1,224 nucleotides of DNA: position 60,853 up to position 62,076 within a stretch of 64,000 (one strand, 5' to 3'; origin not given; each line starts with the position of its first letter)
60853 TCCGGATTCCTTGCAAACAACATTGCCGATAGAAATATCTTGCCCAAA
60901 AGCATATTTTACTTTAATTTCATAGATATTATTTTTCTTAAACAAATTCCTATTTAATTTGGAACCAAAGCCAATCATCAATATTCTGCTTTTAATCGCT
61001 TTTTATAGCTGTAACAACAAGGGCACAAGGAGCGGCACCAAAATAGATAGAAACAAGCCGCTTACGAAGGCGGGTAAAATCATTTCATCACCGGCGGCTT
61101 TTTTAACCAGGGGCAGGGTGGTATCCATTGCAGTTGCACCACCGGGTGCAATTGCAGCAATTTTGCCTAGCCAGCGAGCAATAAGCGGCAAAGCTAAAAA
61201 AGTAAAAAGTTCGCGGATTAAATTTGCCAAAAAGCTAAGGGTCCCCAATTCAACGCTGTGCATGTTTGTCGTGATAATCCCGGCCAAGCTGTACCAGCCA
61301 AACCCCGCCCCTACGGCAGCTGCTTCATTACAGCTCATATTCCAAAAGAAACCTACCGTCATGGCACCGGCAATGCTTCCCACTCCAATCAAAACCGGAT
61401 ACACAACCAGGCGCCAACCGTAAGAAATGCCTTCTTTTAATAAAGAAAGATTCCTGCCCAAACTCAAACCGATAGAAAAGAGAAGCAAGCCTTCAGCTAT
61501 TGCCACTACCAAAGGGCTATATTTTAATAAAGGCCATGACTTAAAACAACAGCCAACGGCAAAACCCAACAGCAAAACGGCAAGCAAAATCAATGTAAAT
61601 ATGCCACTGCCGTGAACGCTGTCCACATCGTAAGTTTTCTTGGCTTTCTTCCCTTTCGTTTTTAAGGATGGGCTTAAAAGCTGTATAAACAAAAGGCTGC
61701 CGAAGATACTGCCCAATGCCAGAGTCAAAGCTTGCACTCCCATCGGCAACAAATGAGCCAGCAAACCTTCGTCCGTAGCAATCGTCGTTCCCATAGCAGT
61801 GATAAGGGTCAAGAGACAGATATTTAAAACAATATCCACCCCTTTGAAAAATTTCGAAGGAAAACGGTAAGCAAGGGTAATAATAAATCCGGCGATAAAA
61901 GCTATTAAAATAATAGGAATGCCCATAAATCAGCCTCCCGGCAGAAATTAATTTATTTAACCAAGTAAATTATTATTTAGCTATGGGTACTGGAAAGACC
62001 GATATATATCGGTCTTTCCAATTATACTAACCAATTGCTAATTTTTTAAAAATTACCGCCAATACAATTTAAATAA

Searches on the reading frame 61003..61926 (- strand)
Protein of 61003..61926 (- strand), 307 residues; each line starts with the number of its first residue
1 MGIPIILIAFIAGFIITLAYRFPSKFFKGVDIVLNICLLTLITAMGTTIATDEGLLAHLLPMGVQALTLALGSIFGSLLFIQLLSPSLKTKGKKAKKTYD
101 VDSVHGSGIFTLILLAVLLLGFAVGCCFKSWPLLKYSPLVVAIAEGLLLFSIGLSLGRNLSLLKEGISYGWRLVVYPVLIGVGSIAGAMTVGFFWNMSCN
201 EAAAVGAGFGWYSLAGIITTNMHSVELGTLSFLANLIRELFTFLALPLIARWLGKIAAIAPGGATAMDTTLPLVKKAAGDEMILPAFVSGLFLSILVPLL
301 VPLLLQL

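Call 54: search_protein_families(library=pfam, proteins=[window:61003-61926:-], max_evalue=0.001)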
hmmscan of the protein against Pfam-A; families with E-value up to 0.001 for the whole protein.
window:61003-61926:- (307 aa): 1 family
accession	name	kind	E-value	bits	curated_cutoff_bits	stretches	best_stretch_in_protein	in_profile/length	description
PF03956.18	Lys_export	-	3e-60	203.5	23.8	2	116-304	2-189/190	Lysine exporter LysO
